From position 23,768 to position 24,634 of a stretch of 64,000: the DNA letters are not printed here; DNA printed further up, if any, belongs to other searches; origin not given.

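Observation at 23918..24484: RsiG-like protein with one canonical and one degenerate c-di-GMP-binding motif, next to crp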

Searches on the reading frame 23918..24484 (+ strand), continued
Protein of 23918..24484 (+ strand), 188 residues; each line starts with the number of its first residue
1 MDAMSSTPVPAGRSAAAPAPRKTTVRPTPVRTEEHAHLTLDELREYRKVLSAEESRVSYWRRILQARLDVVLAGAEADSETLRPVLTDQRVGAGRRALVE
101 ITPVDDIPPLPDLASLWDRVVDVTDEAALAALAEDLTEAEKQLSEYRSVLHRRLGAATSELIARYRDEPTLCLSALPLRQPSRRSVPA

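Call 34: find_homologous_proteins(query=A2, max_evalue=0.001)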
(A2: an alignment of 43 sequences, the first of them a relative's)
Query A2 (43 sequences) (188 aa, profile of the alignment): 2182 proteins with E <= 0.001 among 8000 candidates; the best 120 are listed.
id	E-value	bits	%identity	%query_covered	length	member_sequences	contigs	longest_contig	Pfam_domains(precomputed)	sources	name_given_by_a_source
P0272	2.4e-59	218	57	79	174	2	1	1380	PF22802.2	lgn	-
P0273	2.4e-59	218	54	84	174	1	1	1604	PF22802.2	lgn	-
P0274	3.1e-59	218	61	85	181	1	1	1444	PF22802.2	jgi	jgi:hypothetical protein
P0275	3.2e-59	218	57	88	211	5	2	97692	PF22802.2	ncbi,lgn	-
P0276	3.2e-59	218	54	82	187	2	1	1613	PF22802.2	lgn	-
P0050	4.0e-59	218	71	98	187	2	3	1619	PF22802.2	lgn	-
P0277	4.5e-59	217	57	83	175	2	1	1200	PF22802.2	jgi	jgi:hypothetical protein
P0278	7.2e-59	217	58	82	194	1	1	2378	PF22802.2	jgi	jgi:hypothetical protein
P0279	7.9e-59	217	56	79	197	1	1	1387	PF22802.2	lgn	-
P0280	9.0e-59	216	55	79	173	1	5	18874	PF22802.2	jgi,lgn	jgi:hypothetical protein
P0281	9.3e-59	216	54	79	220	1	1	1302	PF22802.2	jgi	jgi:hypothetical protein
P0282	1.0e-58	216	55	84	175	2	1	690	PF22802.2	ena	-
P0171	1.1e-58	216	49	80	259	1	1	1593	PF22802.2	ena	-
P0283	1.2e-58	216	56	82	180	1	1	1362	PF22802.2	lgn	-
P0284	1.2e-58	216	53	84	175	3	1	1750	PF22802.2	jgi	jgi:hypothetical protein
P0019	1.3e-58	216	81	94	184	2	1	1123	PF22802.2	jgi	jgi:hypothetical protein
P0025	1.4e-58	216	76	100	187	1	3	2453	PF22802.2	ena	-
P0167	1.4e-58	216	50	80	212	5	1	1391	PF22802.2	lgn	-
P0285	1.5e-58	216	49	81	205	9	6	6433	PF22802.2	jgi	jgi:hypothetical protein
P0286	1.5e-58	216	58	79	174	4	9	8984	PF22802.2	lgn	-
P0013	1.5e-58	216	80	100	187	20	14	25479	PF22802.2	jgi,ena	jgi:hypothetical protein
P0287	1.9e-58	215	57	79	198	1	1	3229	PF22802.2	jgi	jgi:hypothetical protein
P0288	2.1e-58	215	49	80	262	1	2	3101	PF22802.2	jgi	-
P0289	2.3e-58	215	56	84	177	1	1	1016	PF22802.2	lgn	-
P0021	2.3e-58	215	78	100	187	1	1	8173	PF22802.2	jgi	jgi:hypothetical protein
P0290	2.4e-58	215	54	97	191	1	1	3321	PF22802.2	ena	-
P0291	2.7e-58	215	55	83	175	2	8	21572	PF22802.2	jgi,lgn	jgi:hypothetical protein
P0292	2.7e-58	215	54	81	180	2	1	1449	PF22802.2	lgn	-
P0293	2.9e-58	215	56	99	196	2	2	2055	PF22802.2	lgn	-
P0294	2.9e-58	215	58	96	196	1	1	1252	PF22802.2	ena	-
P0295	2.9e-58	215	58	87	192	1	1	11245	PF22802.2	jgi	jgi:hypothetical protein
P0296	3.0e-58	215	57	91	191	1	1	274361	PF22802.2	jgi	jgi:hypothetical protein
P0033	3.2e-58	215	73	98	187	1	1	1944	PF22802.2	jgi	jgi:hypothetical protein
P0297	3.3e-58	215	56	93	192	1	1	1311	PF22802.2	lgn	-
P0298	3.5e-58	215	54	87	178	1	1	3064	PF22802.2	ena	-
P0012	3.5e-58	215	80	100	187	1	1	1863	PF22802.2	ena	-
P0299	3.6e-58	214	57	84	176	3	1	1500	PF22802.2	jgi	jgi:hypothetical protein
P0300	3.7e-58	214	57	74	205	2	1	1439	PF22802.2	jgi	jgi:hypothetical protein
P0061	3.7e-58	214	75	86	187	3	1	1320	PF22802.2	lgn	-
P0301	3.7e-58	214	56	90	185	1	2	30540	PF22802.2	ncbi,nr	ncbi:MAG: hypothetical protein ABR520_00045 [Mycobacteriales bacterium]|nr:hypothetical protein [Fra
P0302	3.8e-58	214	59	87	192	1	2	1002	PF22802.2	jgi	jgi:hypothetical protein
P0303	3.9e-58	214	54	87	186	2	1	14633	PF22802.2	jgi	jgi:hypothetical protein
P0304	4.1e-58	214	60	92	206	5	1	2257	PF22802.2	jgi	-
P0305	4.2e-58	214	55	86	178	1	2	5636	PF22802.2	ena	-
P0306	4.3e-58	214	58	83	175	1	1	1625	PF22802.2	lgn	-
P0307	4.6e-58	214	63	96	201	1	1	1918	PF22802.2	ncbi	-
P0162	4.6e-58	214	43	90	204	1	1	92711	PF22802.2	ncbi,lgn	-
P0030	4.9e-58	214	76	89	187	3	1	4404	PF22802.2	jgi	jgi:hypothetical protein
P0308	5.0e-58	214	49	83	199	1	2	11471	PF22802.2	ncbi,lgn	-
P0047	5.1e-58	214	74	97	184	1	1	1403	PF22802.2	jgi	jgi:hypothetical protein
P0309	5.2e-58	214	54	83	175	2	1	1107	PF22802.2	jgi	jgi:hypothetical protein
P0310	5.3e-58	214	56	87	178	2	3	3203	PF22802.2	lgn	-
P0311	5.6e-58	214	56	84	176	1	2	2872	PF22802.2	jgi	jgi:hypothetical protein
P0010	5.7e-58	214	80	100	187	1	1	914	PF22802.2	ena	-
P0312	5.8e-58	214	54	87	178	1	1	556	PF22802.2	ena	-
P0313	6.0e-58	214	53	84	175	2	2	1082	PF22802.2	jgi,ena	-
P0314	6.0e-58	214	61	82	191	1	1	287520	PF22802.2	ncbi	ncbi:MAG: hypothetical protein ACJ735_04875 [Actinomycetes bacterium]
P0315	6.5e-58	214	55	84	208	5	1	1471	PF22802.2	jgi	jgi:hypothetical protein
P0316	6.6e-58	214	59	76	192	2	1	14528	PF22802.2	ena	-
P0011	6.6e-58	214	80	100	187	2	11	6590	PF22802.2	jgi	jgi:hypothetical protein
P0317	7.1e-58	214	58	89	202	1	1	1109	PF22802.2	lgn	-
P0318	7.1e-58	214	55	86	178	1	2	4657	PF22802.2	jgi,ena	-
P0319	7.1e-58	214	63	93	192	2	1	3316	PF22802.2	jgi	jgi:hypothetical protein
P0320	7.4e-58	213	58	84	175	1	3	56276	PF22802.2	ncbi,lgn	-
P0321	7.5e-58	213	67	87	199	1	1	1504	PF22802.2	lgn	-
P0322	7.6e-58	213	62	86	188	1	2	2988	PF22802.2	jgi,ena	-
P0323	7.7e-58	213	58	86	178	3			PF22802.2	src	-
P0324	7.7e-58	213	59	86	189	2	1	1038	PF22802.2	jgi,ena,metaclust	metaclust:\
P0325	7.7e-58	213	58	84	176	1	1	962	PF22802.2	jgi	jgi:hypothetical protein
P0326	7.9e-58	213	53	76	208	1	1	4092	PF22802.2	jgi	-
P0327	8.2e-58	213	56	92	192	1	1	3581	PF22802.2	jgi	jgi:hypothetical protein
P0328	8.2e-58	213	57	86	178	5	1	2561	PF22802.2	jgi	-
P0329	8.2e-58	213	57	83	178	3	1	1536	PF22802.2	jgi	-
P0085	8.3e-58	213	69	100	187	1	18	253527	PF22802.2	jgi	jgi:hypothetical protein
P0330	8.5e-58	213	57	81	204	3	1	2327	PF22802.2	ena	-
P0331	8.5e-58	213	56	94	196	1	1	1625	PF22802.2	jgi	jgi:anti-sigma-K factor RsiG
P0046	8.8e-58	213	73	97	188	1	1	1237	PF22802.2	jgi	jgi:hypothetical protein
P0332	9.2e-58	213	49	80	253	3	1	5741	PF22802.2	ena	-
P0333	9.3e-58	213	57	89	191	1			PF22802.2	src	-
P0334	9.4e-58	213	56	81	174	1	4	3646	PF22802.2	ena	-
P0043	9.5e-58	213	77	92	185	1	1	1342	PF22802.2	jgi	jgi:hypothetical protein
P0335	9.7e-58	213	55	86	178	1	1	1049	PF22802.2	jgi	-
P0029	9.7e-58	213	77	98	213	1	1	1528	PF22802.2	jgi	jgi:hypothetical protein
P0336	9.8e-58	213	55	88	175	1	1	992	PF22802.2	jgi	jgi:hypothetical protein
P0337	9.8e-58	213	55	86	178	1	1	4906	PF22802.2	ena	-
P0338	1.0e-57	213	55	86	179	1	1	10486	PF22802.2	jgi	jgi:hypothetical protein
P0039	1.1e-57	213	74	98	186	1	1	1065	PF22802.2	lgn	-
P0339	1.1e-57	213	57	82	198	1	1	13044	PF22802.2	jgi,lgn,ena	-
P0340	1.1e-57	213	54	93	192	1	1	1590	PF22802.2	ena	-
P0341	1.1e-57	213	56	79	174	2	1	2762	PF22802.2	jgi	jgi:hypothetical protein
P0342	1.1e-57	213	59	84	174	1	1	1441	PF22802.2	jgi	jgi:hypothetical protein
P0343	1.1e-57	213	57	82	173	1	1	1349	PF22802.2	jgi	jgi:hypothetical protein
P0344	1.1e-57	213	59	80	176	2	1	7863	PF22802.2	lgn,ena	-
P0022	1.1e-57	213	77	100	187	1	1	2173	PF22802.2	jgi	jgi:hypothetical protein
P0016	1.1e-57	213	79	100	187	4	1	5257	PF22802.2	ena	-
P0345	1.1e-57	213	53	84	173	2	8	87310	PF22802.2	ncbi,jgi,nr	ncbi:MAG TPA: hypothetical protein VHB18_10640 [Mycobacteriales bacterium]|jgi:hypothetical protein|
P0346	1.1e-57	213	51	89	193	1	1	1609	PF22802.2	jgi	jgi:hypothetical protein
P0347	1.1e-57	213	56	95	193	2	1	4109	PF22802.2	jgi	jgi:hypothetical protein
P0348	1.2e-57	213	53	87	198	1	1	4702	PF22802.2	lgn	-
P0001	1.2e-57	213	100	100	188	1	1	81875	PF22802.2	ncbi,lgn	-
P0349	1.2e-57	213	57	84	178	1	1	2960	PF22802.2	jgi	jgi:hypothetical protein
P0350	1.2e-57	213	57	86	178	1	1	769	PF22802.2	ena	-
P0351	1.2e-57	213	63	85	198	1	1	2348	PF22802.2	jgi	jgi:hypothetical protein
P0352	1.3e-57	213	55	83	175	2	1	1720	PF22802.2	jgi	jgi:hypothetical protein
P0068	1.3e-57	213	70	100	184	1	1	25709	PF22802.2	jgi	-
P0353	1.3e-57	213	57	86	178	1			PF22802.2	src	-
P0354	1.3e-57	213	55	100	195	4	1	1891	PF22802.2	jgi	jgi:hypothetical protein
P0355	1.4e-57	213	51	76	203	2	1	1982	PF22802.2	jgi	jgi:hypothetical protein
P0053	1.4e-57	213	72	100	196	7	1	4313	PF22802.2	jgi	jgi:hypothetical protein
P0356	1.4e-57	213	54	96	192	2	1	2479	PF22802.2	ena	-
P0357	1.4e-57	213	62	80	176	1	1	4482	PF22802.2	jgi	jgi:hypothetical protein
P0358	1.4e-57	213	57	84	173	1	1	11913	PF22802.2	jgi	jgi:hypothetical protein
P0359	1.4e-57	213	53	81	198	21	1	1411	PF22802.2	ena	-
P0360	1.4e-57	213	63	79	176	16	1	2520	PF22802.2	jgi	jgi:hypothetical protein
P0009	1.4e-57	213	80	100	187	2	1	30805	PF22802.2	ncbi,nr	ncbi:MAG TPA: hypothetical protein VM097_00360 [Mycobacteriales bacterium]|nr:hypothetical protein [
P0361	1.5e-57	213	58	99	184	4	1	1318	PF22802.2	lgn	-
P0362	1.5e-57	213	59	81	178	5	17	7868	PF22802.2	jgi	jgi:hypothetical protein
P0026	1.5e-57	213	77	98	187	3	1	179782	PF22802.2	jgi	jgi:hypothetical protein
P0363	1.5e-57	212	54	87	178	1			PF22802.2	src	-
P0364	1.5e-57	212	60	95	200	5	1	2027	PF22802.2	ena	-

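Call 35: predict_structure(alignment_id=A1)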
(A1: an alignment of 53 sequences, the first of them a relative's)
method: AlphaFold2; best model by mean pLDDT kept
length: 188 residues; sequences in the alignment: 53
mean_pLDDT: 84.1   pTM: 0.71
mean pLDDT of the five models: 84.1, 83.9, 83.8, 83.2, 82.8
residues with pLDDT >= 90: 111; 70-90: 40; 50-70: 23; < 50: 14
segments of 3 or more residues with pLDDT < 50: 88-90, 92-100
pLDDT, mean of each block of 10 residues (from residue 1): 61 74 92 96 96 93 92 78 61 47 68 89 94 96 95 97 97 88 80
secondary structure, 60 per line:
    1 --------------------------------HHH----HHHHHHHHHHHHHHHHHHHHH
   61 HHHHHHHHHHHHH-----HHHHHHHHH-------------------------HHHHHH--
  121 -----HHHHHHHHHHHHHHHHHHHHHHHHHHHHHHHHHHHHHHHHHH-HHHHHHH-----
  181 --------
elements in order: H40-73 H79-87 H113-118 H126-167 H169-175

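Call 40: fold_search(model_id=the predicted structure, library=pdb)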
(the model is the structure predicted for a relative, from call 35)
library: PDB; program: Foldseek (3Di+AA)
matches with E <= 10: 203; with E <= 0.001: 0
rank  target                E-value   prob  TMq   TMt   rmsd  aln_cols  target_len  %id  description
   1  6pfv_T                1.4e-02  1.00  0.47  0.52   9.5       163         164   26  Structure of S. venezuelae RisG-WhiG-c-di-GMP complex: orthorhombic crystal form (released 2019-11-13)
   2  6pfv_E                1.0e-01  0.99  0.43  0.50   9.6       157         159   25  Structure of S. venezuelae RisG-WhiG-c-di-GMP complex: orthorhombic crystal form (released 2019-11-13)
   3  6pfj_T                1.7e-01  0.98  0.44  0.55   9.7       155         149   23  Structure of S. venezuelae RsiG-WhiG-(ci-di-GMP) complex, P64 crystal form (released 2019-11-13)
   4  5y6p_a8               6.9e-01  0.20  0.26  0.14  19.6       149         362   21  Structure of the phycobilisome from the red alga Griffithsia pacifica (released 2017-11-15)
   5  3vr5_G                1.1e+00  0.41  0.35  0.40  18.5       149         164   14  Crystal structure of nucleotide-free Enterococcus hirae V1-ATPase [eV1(L)] (released 2013-01-16)
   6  9fqr_EU               1.1e+00  0.44  0.38  0.43  21.8       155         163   18  96-nm repeat of axonemal doublet microtubules from bovine sperm (released 2025-03-26)
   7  8j07_8A               1.1e+00  0.18  0.28  0.27  19.7       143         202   16  96nm repeat of human respiratory doublet microtubule and associated axonemal complexes (released 2023-07-26)
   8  7vw7_G                1.4e+00  0.33  0.36  0.41  18.3       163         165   13  Crystal structure of the 2 ADP-AlF4-bound V1 complex (released 2022-06-22)
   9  9fqr_E5               2.0e+00  0.12  0.28  0.32  21.2       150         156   18  96-nm repeat of axonemal doublet microtubules from bovine sperm (released 2025-03-26)
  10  9cpb_6U               2.6e+00  0.28  0.35  0.17  20.7       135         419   20  Atomic model of bovine Fallopian tube cilia doublet microtubule (48-nm periodicity) (released 2024-10-30)
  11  5bw9_G                2.6e+00  0.14  0.26  0.32  12.4       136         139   15  Crystal Structure of Yeast V1-ATPase in the Autoinhibited Form (released 2016-06-08)
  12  8i7o_A2               2.6e+00  0.08  0.24  0.15  23.3       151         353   14  In situ structure of axonemal doublet microtubules in mouse sperm with 16-nm repeat (released 2023-10-11)
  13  7wxz_A                2.6e+00  0.03  0.14  0.14  24.8       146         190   20  Crystal structure of the recombinant protein HR121 from the S2 protein of SARS-CoV-2 (released 2022-11-23)
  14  6pyu_B                2.8e+00  0.35  0.41  0.48  19.8       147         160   11  Human PI3Kdelta in complex with Compound 4-2 ((3S)-1'-(cyclopropanecarbonyl)-5-(quinoxalin-6-yl)spiro[indole-3,2'-pyrr (released 2019-08-28)
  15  5sxc_B                2.9e+00  0.41  0.42  0.38  20.3       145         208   14  Crystal Structure of PI3Kalpha in complex with fragment 8 (released 2017-02-15)
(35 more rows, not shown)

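Call 43: find_encoding_contigs(protein=P0162, flank=10000, max_places=3)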
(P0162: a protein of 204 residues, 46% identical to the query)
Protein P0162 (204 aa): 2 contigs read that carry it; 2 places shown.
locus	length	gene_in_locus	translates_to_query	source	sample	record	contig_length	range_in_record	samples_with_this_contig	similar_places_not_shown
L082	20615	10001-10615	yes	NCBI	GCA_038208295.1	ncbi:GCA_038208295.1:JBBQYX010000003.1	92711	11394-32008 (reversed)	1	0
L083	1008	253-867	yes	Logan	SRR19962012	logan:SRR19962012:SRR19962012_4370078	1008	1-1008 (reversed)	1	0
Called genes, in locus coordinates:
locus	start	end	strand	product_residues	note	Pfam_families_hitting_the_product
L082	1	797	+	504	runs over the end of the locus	PF00474:SSF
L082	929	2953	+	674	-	PF16177:ACAS_N, PF00501:AMP-binding, PF13193:AMP-binding_C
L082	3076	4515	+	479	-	PF06965:Na_H_antiport_1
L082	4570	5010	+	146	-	PF07332:Phage_holin_3_6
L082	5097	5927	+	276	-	PF00561:Abhydrolase_1, PF12146:Hydrolase_4, PF12697:Abhydrolase_6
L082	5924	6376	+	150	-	PF03745:DUF309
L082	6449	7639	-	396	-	PF02674:Colicin_V, PF00089:Trypsin (weak), PF13365:Trypsin_2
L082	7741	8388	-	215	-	PF00293:NUDIX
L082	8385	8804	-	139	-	PF00578:AhpC-TSA, PF08534:Redoxin, PF00085:Thioredoxin (weak)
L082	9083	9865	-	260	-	PF00730:HhH-GPD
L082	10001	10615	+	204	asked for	PF22802:RsiG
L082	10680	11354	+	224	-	PF00027:cNMP_binding, PF13545:HTH_Crp_2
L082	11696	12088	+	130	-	-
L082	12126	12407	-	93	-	-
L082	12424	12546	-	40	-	-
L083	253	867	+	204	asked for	PF22802:RsiG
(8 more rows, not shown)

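Call 44: list_cluster_members(proteins=[P0265, P0261, P0263, P0250, P0243, P0235, P0232, P0228, P0222, P0217])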
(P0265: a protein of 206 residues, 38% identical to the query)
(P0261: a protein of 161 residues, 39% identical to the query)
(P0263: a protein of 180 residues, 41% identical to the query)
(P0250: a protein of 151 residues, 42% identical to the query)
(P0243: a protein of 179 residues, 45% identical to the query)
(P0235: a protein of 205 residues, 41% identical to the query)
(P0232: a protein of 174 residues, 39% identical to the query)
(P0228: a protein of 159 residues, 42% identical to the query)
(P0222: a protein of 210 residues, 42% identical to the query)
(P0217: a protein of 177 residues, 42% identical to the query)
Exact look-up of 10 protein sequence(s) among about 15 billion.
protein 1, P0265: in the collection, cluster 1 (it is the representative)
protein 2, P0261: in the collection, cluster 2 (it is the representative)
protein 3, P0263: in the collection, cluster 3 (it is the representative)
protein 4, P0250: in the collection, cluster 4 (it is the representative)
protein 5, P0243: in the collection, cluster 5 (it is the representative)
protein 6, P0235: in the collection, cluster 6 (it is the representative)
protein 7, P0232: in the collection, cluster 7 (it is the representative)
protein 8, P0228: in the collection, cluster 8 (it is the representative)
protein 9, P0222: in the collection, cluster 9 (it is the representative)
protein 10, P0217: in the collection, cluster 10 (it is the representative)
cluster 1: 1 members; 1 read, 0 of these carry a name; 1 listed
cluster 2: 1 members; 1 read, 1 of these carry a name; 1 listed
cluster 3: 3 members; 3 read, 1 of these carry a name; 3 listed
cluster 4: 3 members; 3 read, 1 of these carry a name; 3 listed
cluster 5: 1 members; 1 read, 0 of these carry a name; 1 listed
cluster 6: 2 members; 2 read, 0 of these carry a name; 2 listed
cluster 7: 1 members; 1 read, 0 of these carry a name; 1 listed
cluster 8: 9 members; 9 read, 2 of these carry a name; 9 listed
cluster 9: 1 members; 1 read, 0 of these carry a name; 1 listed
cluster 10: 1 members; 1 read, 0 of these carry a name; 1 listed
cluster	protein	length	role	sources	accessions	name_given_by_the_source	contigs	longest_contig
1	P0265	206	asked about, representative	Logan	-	-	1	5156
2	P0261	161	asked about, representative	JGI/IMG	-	hypothetical protein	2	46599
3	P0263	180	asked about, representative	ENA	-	-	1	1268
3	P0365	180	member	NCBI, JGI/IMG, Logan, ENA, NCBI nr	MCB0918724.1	MAG: hypothetical protein KDC39_09165 [Actinobacteria bacterium] | hypothetical protein [Actinomycetota bacterium]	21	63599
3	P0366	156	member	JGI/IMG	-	-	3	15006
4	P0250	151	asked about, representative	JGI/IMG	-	hypothetical protein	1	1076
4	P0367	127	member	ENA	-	-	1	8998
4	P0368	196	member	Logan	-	-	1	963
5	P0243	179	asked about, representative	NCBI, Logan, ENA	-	-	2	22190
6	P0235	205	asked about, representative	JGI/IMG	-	-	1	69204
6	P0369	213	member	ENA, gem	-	-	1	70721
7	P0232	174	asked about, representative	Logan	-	-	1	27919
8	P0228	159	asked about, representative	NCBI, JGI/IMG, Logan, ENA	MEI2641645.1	MAG: hypothetical protein V9G10_04770 [Candidatus Nanopelagicales bacterium]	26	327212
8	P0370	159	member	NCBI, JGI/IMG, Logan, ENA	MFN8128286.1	MAG: hypothetical protein U0R28_05765 [Candidatus Nanopelagicales bacterium]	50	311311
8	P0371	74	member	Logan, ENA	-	-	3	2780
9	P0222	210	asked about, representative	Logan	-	-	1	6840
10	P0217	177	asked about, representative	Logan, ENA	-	-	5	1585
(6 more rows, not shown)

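Call 45: find_encoding_contigs(protein=P0228, flank=10000, max_places=2)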
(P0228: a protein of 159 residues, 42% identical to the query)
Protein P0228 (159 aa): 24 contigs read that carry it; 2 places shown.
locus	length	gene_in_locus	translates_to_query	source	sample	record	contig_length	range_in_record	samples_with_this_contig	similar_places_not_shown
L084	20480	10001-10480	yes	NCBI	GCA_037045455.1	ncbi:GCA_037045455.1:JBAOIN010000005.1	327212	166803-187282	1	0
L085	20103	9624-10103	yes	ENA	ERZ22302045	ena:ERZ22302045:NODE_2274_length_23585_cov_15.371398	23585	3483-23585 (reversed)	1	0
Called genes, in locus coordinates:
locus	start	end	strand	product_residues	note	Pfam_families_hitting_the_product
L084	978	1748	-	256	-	PF02661:Fic (weak)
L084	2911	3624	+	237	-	PF00501:AMP-binding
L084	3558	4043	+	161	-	PF00501:AMP-binding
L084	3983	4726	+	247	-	PF00501:AMP-binding, PF13193:AMP-binding_C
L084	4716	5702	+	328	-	PF06965:Na_H_antiport_1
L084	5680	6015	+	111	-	PF06965:Na_H_antiport_1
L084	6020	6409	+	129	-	PF07332:Phage_holin_3_6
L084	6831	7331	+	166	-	-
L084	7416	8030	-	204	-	PF00089:Trypsin, PF13365:Trypsin_2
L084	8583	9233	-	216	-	PF00293:NUDIX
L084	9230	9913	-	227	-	PF00730:HhH-GPD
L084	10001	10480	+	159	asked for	PF22802:RsiG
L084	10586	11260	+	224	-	PF00027:cNMP_binding, PF13545:HTH_Crp_2, PF00325:Crp (faint), PF25213:HVO_A0261_N (weak)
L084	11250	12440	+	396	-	PF09594:GT87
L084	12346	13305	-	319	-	PF00753:Lactamase_B, PF12706:Lactamase_B_2 (weak), PF00753:Lactamase_B (weak)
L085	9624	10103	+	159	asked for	PF22802:RsiG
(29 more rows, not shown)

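Call 46: find_encoding_contigs(protein=P0235, flank=10000, max_places=2)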
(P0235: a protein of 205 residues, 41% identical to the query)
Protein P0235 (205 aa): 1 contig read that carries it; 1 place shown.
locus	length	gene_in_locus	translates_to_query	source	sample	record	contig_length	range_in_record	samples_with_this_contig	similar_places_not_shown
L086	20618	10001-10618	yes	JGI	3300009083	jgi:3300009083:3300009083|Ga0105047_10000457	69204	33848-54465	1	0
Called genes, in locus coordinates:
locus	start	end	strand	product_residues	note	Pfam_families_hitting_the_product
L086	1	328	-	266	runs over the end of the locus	-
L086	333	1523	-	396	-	-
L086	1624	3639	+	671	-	PF16177:ACAS_N, PF00501:AMP-binding, PF13193:AMP-binding_C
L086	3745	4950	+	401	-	PF06965:Na_H_antiport_1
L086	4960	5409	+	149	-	PF07332:Phage_holin_3_6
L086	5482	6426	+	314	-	PF00561:Abhydrolase_1, PF12146:Hydrolase_4, PF12697:Abhydrolase_6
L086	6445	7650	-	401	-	PF02674:Colicin_V, PF00089:Trypsin, PF13365:Trypsin_2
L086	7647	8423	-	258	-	PF00293:NUDIX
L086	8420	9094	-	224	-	PF00578:AhpC-TSA, PF08534:Redoxin, PF00085:Thioredoxin (faint), PF13905:Thioredoxin_8 (weak)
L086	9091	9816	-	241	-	PF00730:HhH-GPD, PF00633:HHH (weak), PF10576:EndIII_4Fe-2S (weak)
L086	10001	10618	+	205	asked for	PF22802:RsiG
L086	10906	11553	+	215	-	PF00027:cNMP_binding, PF13545:HTH_Crp_2, PF25213:HVO_A0261_N (faint), PF00325:Crp (faint)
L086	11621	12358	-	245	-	PF00753:Lactamase_B, PF12706:Lactamase_B_2 (faint), PF17778:WHD_BLACT (weak)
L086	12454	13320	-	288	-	PF00293:NUDIX (faint)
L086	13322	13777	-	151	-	PF14588:YjgF_endoribonc, PF01042:Ribonuc_L-PSP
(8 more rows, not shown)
